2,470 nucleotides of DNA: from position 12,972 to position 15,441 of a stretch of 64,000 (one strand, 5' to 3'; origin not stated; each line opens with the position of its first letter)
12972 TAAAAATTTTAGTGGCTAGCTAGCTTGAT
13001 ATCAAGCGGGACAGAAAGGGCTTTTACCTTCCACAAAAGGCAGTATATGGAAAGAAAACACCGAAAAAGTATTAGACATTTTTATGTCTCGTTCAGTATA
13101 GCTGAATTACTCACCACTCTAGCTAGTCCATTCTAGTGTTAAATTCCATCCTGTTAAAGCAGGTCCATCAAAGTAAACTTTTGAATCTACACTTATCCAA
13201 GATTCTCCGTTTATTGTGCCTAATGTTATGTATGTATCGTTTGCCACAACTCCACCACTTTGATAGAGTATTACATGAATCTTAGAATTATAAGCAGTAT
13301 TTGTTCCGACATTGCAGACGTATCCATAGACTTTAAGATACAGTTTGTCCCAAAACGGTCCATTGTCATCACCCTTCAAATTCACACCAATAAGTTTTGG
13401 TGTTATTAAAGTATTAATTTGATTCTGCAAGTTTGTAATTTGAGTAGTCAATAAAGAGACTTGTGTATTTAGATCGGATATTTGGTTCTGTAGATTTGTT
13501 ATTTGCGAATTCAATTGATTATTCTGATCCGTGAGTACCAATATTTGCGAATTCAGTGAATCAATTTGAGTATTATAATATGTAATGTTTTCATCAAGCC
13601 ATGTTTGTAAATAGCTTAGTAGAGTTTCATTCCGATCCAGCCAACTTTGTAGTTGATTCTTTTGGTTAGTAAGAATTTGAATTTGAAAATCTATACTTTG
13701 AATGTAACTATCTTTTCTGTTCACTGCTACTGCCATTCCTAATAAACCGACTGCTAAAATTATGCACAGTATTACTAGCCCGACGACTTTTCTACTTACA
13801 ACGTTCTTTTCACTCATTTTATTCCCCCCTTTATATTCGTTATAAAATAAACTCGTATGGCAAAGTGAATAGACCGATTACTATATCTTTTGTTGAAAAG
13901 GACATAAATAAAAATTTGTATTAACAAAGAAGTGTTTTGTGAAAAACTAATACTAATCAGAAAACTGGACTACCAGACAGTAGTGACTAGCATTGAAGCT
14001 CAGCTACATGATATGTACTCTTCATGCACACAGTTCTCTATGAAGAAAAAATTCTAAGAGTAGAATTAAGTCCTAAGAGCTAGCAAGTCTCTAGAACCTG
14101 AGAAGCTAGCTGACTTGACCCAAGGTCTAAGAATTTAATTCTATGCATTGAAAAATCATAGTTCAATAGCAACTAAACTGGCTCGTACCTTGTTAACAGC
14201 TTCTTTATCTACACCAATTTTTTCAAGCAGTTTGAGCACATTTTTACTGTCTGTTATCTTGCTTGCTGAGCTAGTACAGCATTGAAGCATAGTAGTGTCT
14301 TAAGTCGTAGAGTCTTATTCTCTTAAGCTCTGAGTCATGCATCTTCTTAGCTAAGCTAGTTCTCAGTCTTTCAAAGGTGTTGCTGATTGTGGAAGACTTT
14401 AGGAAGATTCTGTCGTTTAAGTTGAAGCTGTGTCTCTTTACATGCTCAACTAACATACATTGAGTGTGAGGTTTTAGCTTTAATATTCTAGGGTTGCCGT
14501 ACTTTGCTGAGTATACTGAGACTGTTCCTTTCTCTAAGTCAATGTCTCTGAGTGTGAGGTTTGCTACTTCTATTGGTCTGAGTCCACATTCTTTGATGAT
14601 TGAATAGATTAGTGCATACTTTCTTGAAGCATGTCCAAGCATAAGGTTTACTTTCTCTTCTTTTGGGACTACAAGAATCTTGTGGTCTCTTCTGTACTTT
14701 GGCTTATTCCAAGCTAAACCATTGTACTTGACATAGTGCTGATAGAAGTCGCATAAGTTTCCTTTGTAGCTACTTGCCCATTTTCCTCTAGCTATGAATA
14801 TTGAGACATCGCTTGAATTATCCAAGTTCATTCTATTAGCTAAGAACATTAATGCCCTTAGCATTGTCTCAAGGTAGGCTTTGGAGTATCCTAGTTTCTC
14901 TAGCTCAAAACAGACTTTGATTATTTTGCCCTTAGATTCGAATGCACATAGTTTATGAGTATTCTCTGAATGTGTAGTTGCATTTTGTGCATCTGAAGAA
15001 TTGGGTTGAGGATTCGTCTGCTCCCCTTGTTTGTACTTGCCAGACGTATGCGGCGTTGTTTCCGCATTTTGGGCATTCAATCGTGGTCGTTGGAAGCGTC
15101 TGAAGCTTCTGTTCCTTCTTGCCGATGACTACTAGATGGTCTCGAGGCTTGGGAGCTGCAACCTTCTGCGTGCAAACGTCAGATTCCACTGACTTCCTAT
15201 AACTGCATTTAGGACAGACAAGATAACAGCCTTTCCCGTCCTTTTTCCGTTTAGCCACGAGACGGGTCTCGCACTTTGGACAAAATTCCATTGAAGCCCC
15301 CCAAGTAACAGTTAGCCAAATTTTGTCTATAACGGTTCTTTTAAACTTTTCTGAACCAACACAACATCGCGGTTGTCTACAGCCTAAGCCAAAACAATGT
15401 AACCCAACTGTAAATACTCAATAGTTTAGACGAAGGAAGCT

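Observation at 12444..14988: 2.5-kb integrative element in the 3' end of tfs whose SSV-type integrase gene is split by integration and rebuilt on excision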

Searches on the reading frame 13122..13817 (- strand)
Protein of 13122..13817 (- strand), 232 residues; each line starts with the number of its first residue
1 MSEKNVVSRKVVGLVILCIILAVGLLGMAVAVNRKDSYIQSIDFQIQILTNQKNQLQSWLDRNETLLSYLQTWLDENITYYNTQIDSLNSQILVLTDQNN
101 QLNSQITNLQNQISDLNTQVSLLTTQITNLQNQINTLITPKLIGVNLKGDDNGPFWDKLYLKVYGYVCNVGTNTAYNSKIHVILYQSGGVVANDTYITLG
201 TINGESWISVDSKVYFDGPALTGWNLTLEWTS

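Call 6: search_protein_families(library=pfam, max_evalue=1, proteins=[window:13122-13817:-])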
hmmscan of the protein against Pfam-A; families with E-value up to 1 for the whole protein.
seq(232 aa): 75 families (the best 25 are shown)
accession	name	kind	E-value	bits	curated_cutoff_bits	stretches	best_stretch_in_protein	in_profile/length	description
PF04513.17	Baculo_PEP_C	-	0.00025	21.5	38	1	50-139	30-113/140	Baculovirus polyhedron envelope protein, PEP, C terminus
PF04102.17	SlyX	-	0.0019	19.2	30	1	83-133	3-53/67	SlyX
PF00038.26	Filament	-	0.0019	18.3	40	1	46-137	20-108/313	Intermediate filament protein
PF11559.13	ADIP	-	0.0024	18.4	34.3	1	86-138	55-107/151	Afadin- and alpha -actinin-Binding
PF25450.1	Rab11-FIP3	-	0.0026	18.5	31.9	1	82-135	53-106/125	Rab11-FIP3-like domain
PF02996.22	Prefoldin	-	0.0034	17.8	23.2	1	74-116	75-117/120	Prefoldin subunit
PF16454.10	PI3K_P85_iSH2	-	0.0054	16.8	31.5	1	39-74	125-160/161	Phosphatidylinositol 3-kinase regulatory subunit P85 inter-SH2 domain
PF20993.2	CENPH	-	0.0078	16.8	27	1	50-137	44-131/175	CENPH protein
PF07200.18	Mod_r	-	0.0081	16.6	30.1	1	53-138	5-88/146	Modifier of rudimentary (Mod(r)) protein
PF25785.1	TPR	-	0.009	16.8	27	1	98-135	8-45/110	Nucleoprotein TPR-like domain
PF25762.1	HAUS1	-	0.0092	16.2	40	1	47-137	128-217/236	HAUS augmin-like complex subunit 1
PF08702.15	Fib_alpha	-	0.011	16.3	29.9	1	45-118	57-130/143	Fibrinogen alpha/beta chain family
PF06295.17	ZapG-like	-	0.011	16.2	33.5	1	13-114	4-102/123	Z-ring associated protein G-like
PF00170.26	bZIP_1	-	0.013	16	27.6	1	84-120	27-63/64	bZIP transcription factor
PF05911.16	FPP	-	0.018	13.8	40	1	41-137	696-788/871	Filament-like plant protein, long coiled-coil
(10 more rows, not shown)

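Call 8: search_protein_families(library=phrogs, max_evalue=0.1, proteins=[window:13122-13817:-])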
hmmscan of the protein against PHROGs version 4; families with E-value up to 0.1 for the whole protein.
seq(232 aa): 45 families (the best 25 are shown)
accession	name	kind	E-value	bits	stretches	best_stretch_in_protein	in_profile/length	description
phrog_4619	-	unknown function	4.1e-06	27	1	32-137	33-137/556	-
phrog_77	-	DNA, RNA and nucleotide metabolism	7.3e-06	25.8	1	39-136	480-567/967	SbcC-like subunit of palindrome specific endonuclease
phrog_30105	-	unknown function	4.6e-05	23.7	1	61-150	12-101/307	-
phrog_2658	-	other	9e-05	23.7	1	22-120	21-124/126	hol-like chemotaxis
phrog_9884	-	unknown function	0.0003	20.3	1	52-117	120-185/699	-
phrog_4780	-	unknown function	0.00084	20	1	70-137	131-198/275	-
phrog_23942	-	unknown function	0.001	19.8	1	74-127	134-187/201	-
phrog_5105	-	unknown function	0.0012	19.9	1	19-143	9-127/159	-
phrog_4876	-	unknown function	0.0014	19.4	1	80-137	83-140/226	-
phrog_1766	-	tail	0.0016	19.7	1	77-136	66-121/127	tail fiber protein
phrog_18076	-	other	0.0023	19.3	1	100-137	56-93/106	hol-like chemotaxis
phrog_739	-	lysis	0.0032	18.7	1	78-136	22-80/122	Rz-like spanin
phrog_2619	-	unknown function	0.0036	18.5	1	82-132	60-110/124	-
phrog_2589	-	tail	0.0036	14.7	1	29-134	3361-3470/3686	tail protein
phrog_38064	-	tail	0.0044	17.2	1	54-132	149-226/337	tail collar protein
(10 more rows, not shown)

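Call 43: find_homologous_proteins(query=window:13122-13817:-, max_evalue=0.001)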
Query seq(232 aa) (232 aa): 146 proteins with E <= 0.001 among 743 candidates; the best 120 are listed.
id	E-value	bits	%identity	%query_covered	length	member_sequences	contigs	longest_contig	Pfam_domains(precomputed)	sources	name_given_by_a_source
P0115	5.1e-144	496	100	100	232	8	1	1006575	PF28175.1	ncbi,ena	-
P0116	7.9e-135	466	96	100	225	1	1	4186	-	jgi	-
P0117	1.7e-126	439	90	100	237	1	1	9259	-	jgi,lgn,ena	-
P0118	5.3e-79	284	63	100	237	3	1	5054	PF16454.11,PF25994.1,PF06810.18,PF24161.2,PF24319.3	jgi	-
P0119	3.5e-75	271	52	100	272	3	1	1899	PF25994.1,PF06810.18,PF28016.1,PF07889.18,PF00261.26,PF24161.2,PF13166.13,PF08702.16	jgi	-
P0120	1.3e-74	269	58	100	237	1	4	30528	PF25994.1,PF08702.16,PF12795.13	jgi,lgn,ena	jgi:chromosome segregation ATPase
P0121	3.7e-74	268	62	99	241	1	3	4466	PF25994.1,PF07926.18,PF28175.1,PF24161.2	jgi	jgi:uncharacterized phage infection (PIP) family protein YhgE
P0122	8.5e-74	266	63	100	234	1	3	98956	PF25994.1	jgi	jgi:chaperonin cofactor prefoldin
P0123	1.2e-73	266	54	100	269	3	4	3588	PF16454.11,PF25994.1,PF04513.18,PF16888.11,PF28422.1,PF27605.1,PF27974.1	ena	-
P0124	5.2e-73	264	61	100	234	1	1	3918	PF25994.1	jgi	-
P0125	2.2e-72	262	62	100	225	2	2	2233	PF25994.1,PF08702.16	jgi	-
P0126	2.7e-72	262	49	100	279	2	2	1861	PF25994.1,PF16888.11,PF06810.18,PF27954.1,PF24319.3,PF13166.13,PF08702.16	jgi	jgi:TolA-binding protein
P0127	5.9e-71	257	62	100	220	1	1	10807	PF25994.1,PF13166.13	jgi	jgi:chaperonin cofactor prefoldin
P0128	1.0e-70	256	61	100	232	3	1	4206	PF25994.1,PF06785.17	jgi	jgi:chaperonin cofactor prefoldin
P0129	1.2e-70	256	60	99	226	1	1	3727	PF25994.1,PF04977.21,PF08702.16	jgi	jgi:chaperonin cofactor prefoldin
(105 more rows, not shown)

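Call 44: find_encoding_contigs(protein=P0116, flank=6000, max_places=4)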
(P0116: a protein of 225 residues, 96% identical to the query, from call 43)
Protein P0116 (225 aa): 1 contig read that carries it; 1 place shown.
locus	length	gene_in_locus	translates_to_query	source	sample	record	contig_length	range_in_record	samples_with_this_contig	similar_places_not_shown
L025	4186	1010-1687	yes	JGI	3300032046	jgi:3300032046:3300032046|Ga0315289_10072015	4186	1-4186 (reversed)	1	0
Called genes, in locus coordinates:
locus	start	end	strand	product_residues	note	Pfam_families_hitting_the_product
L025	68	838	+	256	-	-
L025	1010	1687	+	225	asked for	-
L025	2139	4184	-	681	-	?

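Call 45: find_encoding_contigs(protein=P0117, flank=8000, max_places=4)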
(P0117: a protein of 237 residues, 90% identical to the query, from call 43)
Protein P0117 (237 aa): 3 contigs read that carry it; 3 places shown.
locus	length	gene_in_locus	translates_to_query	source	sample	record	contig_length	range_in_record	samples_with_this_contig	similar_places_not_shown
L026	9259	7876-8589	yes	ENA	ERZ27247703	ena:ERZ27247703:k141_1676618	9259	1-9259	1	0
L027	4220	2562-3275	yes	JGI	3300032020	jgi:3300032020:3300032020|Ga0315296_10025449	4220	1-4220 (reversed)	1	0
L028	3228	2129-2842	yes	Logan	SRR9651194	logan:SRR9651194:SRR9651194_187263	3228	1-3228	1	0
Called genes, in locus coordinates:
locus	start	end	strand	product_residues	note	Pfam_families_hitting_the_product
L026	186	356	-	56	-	-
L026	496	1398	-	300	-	PF01073:3Beta_HSD, PF01370:Epimerase, PF16363:GDP_Man_Dehyd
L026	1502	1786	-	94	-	-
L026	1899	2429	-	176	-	-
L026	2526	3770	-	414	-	PF13506:Glyco_transf_21, PF13641:Glyco_tranf_2_3, PF00535:Glycos_transf_2, PF10111:Glyco_tranf_2_2, PF13632:Glyco_trans_2_3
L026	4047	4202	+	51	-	-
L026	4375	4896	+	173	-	-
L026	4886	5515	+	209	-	-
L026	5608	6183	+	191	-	-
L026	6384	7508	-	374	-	PF01391:Collagen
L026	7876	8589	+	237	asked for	-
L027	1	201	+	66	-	?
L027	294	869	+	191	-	-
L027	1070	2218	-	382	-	PF01391:Collagen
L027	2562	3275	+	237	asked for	-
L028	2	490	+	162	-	?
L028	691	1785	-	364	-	PF01391:Collagen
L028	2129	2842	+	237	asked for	-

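Call 91: predict_structure(alignment_id=A7)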
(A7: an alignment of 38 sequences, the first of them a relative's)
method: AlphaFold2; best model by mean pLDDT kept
length: 232 residues; sequences in the alignment: 38
mean_pLDDT: 85.8   pTM: 0.46
mean pLDDT of the five models: 85.8, 85.7, 85.1, 84.0, 83.9
residues with pLDDT >= 90: 141; 70-90: 50; 50-70: 32; < 50: 9
segments of 3 or more residues with pLDDT < 50: 1-8
pLDDT, mean of each block of 10 residues (from residue 1): 40 64 59 71 89 95 97 98 98 98 98 97 93 77 91 73 93 90 91 94 91 88 92 75
secondary structure, 60 per line:
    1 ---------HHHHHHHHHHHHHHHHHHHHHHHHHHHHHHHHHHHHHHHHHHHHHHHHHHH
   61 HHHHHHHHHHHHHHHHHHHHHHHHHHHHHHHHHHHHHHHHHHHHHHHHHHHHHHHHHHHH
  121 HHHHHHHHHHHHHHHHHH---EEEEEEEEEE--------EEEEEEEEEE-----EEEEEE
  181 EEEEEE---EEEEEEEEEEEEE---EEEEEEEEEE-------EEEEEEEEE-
elements in order: H10-138 E142-151 E160-169 E175-186 E190-202 E206-215 E223-231

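Call 93: fold_search(model_id=the predicted structure, library=pdb)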
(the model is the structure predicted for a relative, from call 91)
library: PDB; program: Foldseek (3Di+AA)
matches with E <= 10: 1336; with E <= 0.001: 0
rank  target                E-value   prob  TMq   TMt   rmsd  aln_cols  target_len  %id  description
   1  3o0l_A                1.6e-03  1.00  0.28  0.51   4.7       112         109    8  Crystal structure of a Pfam DUF1425 family member (Shew_1734) from Shewanella sp. pv-4 at 1.81 a resolution (released 2010-08-04)
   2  4c47_B                2.8e-03  1.00  0.25  0.29  14.4       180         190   11  Salmonella enterica trimeric lipoprotein SadB (released 2014-01-08)
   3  4c47_A                3.3e-03  1.00  0.24  0.28  14.3       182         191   11  Salmonella enterica trimeric lipoprotein SadB (released 2014-01-08)
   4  4c47_C                3.5e-03  1.00  0.28  0.34  12.3       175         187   11  Salmonella enterica trimeric lipoprotein SadB (released 2014-01-08)
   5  7bhq_A                4.2e-03  0.98  0.21  0.24  10.0       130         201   18  In situ assembled Salmonella FlgD hook cap complex (released 2021-05-05)
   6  2wlj_B                5.2e-03  0.93  0.19  0.17   8.8        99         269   15  Potassium channel from Magnetospirillum magnetotacticum (released 2010-06-09)
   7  2wlm_B                5.2e-03  0.91  0.19  0.16   9.1       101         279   16  POTASSIUM CHANNEL FROM MAGNETOSPIRILLUM MAGNETOTACTICUM (released 2010-06-09)
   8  1xl4_A                5.2e-03  0.89  0.18  0.15   9.0       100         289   16  Intermediate gating structure 1 of the inwardly rectifying K+ channel KirBac3.1 (released 2004-12-07)
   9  3o0l_B                5.9e-03  1.00  0.28  0.53   3.2        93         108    9  Crystal structure of a Pfam DUF1425 family member (Shew_1734) from Shewanella sp. pv-4 at 1.81 a resolution (released 2010-08-04)
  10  2wlj_A                6.2e-03  0.87  0.18  0.16   9.0       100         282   16  Potassium channel from Magnetospirillum magnetotacticum (released 2010-06-09)
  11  2wlh                  6.2e-03  0.82  0.17  0.15   9.3       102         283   17  POTASSIUM CHANNEL FROM MAGNETOSPIRILLUM MAGNETOTACTICUM (released 2010-06-09)
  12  7ms2_A                6.6e-03  1.00  0.22  0.08   4.5        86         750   15  Three-dimensional structure of a GH3 Beta-glucosidase from Clostridium thermocellum in complex with glycerol (released 2022-05-18)
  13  7n9k                  6.6e-03  0.72  0.14  0.12   9.3        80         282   15  KirBac3.1 L124M mutant (released 2021-12-29)
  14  1xl4_B                7.4e-03  0.91  0.19  0.17   8.8        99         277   15  Intermediate gating structure 1 of the inwardly rectifying K+ channel KirBac3.1 (released 2004-12-07)
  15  2wlo_B                8.2e-03  0.63  0.15  0.13   9.3        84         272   17  POTASSIUM CHANNEL FROM MAGNETOSPIRILLUM MAGNETOTACTICUM (released 2010-06-23)
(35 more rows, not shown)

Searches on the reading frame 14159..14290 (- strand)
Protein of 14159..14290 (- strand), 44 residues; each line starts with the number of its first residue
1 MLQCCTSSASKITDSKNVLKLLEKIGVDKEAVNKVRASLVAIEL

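Call 6: search_protein_families(library=pfam, max_evalue=1, proteins=[window:14159-14290:-])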
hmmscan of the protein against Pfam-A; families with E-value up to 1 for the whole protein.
seq(44 aa): 1 family
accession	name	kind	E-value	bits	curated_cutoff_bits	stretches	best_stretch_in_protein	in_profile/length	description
PF19231.4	DUF5884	-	0.056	14.1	27.5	1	9-35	120-146/155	Family of unknown function (DUF5884)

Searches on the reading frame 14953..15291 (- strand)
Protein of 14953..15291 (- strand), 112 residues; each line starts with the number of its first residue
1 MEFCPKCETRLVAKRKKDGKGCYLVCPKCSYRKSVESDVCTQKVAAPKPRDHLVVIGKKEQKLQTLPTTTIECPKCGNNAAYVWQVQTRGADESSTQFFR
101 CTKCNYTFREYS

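Call 6: search_protein_families(library=pfam, max_evalue=1, proteins=[window:14956-15291:-])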
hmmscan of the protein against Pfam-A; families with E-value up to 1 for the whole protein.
seq(112 aa): 31 families (the best 25 are shown)
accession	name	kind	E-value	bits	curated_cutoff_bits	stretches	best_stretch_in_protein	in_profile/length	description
PF01096.23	Zn_ribbon_TFIIS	-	1.4e-17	63.7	21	1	71-109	1-39/39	Transcription factor S-II (TFIIS)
PF02150.21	Zn_ribbon_RPB9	-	0.00051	20.3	25.2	1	1-33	1-31/36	RNA polymerases M/15 Kd subunit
PF24042.1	DUF7351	-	0.0023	18.2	31.2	1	4-108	4-104/177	Domain of unknown function (DUF7351)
PF12773.13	DZR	-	0.0035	17.9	27.3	1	2-42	13-43/45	Double zinc ribbon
PF13248.11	Zn_ribbon_3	-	0.0074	16.2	27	1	70-79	2-11/26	zinc-ribbon domain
PF12760.12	Zn_ribbon_IS1595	-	0.013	15.9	25.4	1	71-107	19-46/46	Transposase zinc-ribbon domain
PF13408.12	Zn_ribbon_recom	-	0.015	16.1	25.3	1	3-43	7-42/58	Recombinase zinc beta ribbon domain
PF07282.18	Cas12f1-like_TNB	-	0.016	15.8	26.3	1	69-107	27-49/60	Cas12f1-like, TNB domain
PF01396.24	Zn_ribbon_Top1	-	0.021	15.1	32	1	3-36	3-37/39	Topoisomerase DNA binding C4 zinc finger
PF24452.1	DUF7568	-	0.026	15.3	27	1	61-108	66-111/121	Family of unknown function (DUF7568)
PF23451.1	Zn_ribbon_PaaD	-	0.028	14.5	27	1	61-108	5-49/53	PaaD zinc beta ribbon domain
PF14354.12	Lar_restr_allev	-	0.029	15.1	28.6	1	72-106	5-33/58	Restriction alleviation protein Lar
PF13240.11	Zn_Ribbon_1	-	0.03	14.5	25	0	71-78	14-21/23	zinc-ribbon domain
PF14803.11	Zn_ribbon_Nudix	-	0.031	14.6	25.6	1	3-31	2-30/34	Nudix N-terminal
PF18414.7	zf_C2H2_10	-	0.036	14.1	25.6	0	26-31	5-10/26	C2H2 type zinc-finger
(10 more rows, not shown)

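Call 9: find_encoding_contigs(protein=window:14953-15291:-, flank=6000, max_places=10)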
Protein window:14953-15291:- (112 aa): 11 contigs read that carry it; 10 places shown.
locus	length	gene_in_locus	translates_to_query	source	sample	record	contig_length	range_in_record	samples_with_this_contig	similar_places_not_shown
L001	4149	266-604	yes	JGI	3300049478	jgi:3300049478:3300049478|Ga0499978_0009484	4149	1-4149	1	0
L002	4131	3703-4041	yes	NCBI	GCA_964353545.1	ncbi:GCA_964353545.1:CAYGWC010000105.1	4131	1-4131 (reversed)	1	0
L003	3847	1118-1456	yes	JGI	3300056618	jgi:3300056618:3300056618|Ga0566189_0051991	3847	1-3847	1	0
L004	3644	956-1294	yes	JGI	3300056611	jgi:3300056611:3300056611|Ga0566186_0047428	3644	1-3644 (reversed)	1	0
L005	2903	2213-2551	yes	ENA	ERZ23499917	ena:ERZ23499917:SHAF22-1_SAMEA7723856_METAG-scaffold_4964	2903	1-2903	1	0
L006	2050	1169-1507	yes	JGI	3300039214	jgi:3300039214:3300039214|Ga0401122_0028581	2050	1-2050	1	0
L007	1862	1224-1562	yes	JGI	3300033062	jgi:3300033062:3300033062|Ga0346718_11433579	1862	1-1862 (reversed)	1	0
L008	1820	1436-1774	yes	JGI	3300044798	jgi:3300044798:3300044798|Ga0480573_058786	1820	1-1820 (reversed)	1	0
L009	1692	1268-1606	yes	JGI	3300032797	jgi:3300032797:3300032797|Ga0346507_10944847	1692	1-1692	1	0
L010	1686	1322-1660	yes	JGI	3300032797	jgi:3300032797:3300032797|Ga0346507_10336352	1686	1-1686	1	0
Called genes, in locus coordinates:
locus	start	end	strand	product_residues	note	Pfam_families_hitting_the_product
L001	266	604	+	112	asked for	PF01096:Zn_ribbon_TFIIS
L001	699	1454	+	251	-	PF00705:PCNA_N, PF02747:PCNA_C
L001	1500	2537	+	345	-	PF26466:DNA_primase_lrg_N (faint), PF04104:DNA_primase_lrg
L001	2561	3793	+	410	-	PF01896:DNA_primase_S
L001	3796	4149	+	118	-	?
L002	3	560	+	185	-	?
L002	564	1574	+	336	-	PF01012:ETF, PF00766:ETF_alpha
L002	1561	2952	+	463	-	PF01565:FAD_binding_4, PF02913:FAD-oxidase_C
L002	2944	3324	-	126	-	PF00753:Lactamase_B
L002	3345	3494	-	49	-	-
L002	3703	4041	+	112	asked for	PF01096:Zn_ribbon_TFIIS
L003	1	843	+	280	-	?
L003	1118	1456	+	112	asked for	PF01096:Zn_ribbon_TFIIS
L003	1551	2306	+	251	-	PF00705:PCNA_N, PF02747:PCNA_C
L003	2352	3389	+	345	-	PF26466:DNA_primase_lrg_N (faint), PF04104:DNA_primase_lrg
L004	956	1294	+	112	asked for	PF01096:Zn_ribbon_TFIIS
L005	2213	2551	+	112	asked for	PF01096:Zn_ribbon_TFIIS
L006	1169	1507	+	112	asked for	PF01096:Zn_ribbon_TFIIS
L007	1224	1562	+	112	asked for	PF01096:Zn_ribbon_TFIIS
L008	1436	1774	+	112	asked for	PF01096:Zn_ribbon_TFIIS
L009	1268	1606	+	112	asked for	PF01096:Zn_ribbon_TFIIS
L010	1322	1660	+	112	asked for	PF01096:Zn_ribbon_TFIIS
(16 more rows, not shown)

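Call 79: list_cluster_members(proteins=[P0001, P0235, window:14953-15291:-])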
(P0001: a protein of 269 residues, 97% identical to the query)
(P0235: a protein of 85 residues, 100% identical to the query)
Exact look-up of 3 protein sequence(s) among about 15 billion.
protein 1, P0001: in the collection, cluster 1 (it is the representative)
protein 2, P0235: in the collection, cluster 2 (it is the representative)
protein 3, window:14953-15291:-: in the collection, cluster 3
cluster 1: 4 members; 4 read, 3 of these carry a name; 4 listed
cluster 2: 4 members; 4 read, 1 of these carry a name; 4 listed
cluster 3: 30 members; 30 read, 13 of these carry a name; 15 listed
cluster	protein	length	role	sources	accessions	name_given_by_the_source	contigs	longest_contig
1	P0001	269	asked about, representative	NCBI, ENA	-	-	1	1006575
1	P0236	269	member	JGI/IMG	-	integrase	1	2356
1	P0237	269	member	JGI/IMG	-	integrase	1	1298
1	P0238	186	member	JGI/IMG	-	integrase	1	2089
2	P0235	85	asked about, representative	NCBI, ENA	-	-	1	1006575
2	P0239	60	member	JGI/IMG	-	hypothetical protein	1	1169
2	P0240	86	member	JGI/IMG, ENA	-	-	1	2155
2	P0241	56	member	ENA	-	-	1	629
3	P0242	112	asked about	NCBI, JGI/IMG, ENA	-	DNA-directed RNA polymerase subunit M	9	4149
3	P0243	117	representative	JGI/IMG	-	-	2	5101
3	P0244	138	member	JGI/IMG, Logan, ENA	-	DNA-directed RNA polymerase subunit M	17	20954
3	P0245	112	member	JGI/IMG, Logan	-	DNA-directed RNA polymerase subunit M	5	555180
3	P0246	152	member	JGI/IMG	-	DNA-directed RNA polymerase subunit M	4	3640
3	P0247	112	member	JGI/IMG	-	DNA-directed RNA polymerase subunit M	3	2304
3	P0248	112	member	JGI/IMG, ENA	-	DNA-directed RNA polymerase subunit M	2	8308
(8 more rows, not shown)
